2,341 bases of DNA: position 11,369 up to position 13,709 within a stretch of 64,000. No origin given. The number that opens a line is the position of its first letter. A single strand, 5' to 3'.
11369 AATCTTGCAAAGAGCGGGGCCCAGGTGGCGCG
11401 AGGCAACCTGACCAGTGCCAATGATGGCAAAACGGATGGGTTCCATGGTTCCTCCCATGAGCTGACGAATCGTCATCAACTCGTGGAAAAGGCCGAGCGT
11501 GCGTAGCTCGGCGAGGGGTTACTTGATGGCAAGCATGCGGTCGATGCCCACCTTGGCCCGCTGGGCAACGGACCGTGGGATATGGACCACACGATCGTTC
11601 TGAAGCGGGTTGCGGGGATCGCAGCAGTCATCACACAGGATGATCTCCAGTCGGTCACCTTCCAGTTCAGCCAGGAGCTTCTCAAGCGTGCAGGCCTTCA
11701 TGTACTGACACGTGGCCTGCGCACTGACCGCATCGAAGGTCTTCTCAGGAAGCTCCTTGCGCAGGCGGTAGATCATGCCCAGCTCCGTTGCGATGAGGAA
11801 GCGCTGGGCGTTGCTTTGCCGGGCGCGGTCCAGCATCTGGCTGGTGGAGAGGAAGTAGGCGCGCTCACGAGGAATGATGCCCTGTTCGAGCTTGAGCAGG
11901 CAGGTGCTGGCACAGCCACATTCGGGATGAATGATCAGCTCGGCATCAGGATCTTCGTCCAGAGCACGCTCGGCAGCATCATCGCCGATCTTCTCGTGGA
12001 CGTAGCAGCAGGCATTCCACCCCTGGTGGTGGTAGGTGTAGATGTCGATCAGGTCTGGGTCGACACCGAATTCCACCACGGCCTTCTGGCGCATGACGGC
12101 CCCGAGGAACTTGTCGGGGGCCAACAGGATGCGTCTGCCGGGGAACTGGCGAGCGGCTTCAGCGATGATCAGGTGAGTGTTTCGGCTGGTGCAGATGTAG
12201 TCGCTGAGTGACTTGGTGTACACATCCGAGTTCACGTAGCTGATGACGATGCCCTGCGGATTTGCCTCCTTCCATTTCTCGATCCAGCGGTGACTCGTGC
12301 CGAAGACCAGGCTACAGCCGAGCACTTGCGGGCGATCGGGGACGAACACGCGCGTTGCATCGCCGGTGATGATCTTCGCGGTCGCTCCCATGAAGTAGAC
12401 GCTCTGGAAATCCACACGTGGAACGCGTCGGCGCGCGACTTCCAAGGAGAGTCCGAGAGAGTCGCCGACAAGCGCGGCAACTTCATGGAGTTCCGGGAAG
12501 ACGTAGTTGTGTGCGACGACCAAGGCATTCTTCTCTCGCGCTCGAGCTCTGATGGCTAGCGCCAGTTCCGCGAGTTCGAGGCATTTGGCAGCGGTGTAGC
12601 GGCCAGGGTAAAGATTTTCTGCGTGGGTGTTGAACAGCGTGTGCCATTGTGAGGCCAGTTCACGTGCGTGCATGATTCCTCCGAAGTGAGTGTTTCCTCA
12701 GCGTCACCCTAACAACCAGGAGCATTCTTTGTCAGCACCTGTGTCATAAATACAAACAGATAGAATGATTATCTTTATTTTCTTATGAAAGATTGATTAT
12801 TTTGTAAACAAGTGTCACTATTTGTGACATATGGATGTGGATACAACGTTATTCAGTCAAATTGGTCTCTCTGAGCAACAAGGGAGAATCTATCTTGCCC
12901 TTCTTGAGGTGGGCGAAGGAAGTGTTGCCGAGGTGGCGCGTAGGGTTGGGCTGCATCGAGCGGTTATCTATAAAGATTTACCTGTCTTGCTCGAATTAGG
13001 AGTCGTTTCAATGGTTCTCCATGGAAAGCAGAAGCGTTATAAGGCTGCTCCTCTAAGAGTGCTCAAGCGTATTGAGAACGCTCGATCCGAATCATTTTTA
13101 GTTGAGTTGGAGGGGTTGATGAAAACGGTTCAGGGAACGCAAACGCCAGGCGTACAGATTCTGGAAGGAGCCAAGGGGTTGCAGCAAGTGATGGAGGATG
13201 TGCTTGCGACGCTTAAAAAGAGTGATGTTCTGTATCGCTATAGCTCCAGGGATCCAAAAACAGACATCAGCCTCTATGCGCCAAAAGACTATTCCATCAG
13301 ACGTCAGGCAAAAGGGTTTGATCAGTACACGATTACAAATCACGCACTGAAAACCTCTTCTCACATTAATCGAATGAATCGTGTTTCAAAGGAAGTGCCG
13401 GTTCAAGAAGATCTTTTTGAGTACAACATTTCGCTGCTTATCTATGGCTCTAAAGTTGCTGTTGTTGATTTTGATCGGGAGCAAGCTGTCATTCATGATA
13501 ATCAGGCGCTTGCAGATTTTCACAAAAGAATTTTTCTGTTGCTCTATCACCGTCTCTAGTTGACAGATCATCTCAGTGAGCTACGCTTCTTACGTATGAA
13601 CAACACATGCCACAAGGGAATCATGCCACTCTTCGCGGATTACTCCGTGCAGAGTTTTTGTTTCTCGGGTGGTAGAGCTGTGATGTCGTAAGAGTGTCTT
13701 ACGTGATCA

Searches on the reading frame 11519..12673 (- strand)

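Call 40: search_protein_families(library=pfam, proteins=[window:11519-12673:-], max_evalue=0.001)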
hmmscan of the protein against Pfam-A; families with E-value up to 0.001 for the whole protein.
window:11519-12673:- (384 aa): 1 family
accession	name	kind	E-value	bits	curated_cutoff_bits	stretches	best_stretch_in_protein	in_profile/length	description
PF02445.21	NadA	-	1.5e-65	221.7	27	1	41-381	3-294/295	Quinolinate synthetase A protein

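Call 48: search_protein_families(library=ncbifam, proteins=[window:11519-12673:-], max_evalue=0.001)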
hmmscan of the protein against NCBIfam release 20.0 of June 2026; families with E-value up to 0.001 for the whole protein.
window:11519-12673:- (384 aa): 3 families
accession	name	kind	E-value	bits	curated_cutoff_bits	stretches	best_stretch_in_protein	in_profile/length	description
NF006878.0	PRK09375.1-2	equivalog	4.7e-66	222.9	294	1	36-349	5-289/306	quinolinate synthase NadA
TIGR00550.1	nadA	equivalog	7.1e-58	196.2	262.9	1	36-383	5-308/309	quinolinate synthase NadA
NF006884.0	PRK09375.2-5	equivalog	4.7e-18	65.1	691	1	17-383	55-422/426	quinolinate synthase NadA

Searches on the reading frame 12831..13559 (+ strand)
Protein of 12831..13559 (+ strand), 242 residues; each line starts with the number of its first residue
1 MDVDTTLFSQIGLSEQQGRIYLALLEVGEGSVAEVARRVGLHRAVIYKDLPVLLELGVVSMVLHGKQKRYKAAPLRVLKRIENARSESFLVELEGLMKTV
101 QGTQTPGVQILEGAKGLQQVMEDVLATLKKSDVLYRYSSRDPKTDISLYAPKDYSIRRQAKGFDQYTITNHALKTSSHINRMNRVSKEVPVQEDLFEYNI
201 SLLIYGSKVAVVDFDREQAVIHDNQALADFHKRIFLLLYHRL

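Call 48: search_protein_families(library=ncbifam, proteins=[window:12831-13559:+], max_evalue=0.001)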
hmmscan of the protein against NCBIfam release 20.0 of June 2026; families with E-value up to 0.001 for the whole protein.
window:12831-13559:+ (242 aa): 4 families
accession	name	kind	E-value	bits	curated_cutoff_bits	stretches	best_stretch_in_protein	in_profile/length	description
NF053606.1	Sta1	subfamily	3.1e-05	24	80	1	12-63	17-68/100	Sta1 family transcriptional regulator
NF047390.1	TransRegTrmBL1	equivalog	4e-05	22.7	650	1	9-129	11-134/341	HTH-type sugar sensing transcriptional regulator TrmBL1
NF047906.1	CdPbTransRegCmtR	equivalog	0.00041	20.2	150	1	18-76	24-81/104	Cd(II)/Pb(II)-sensing metalloregulatory transcriptional regulator CmtR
NF033788.1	HTH_metalloreg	subfamily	0.00061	19.5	55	0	19-77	15-73/77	metalloregulator ArsR/SmtB family transcription factor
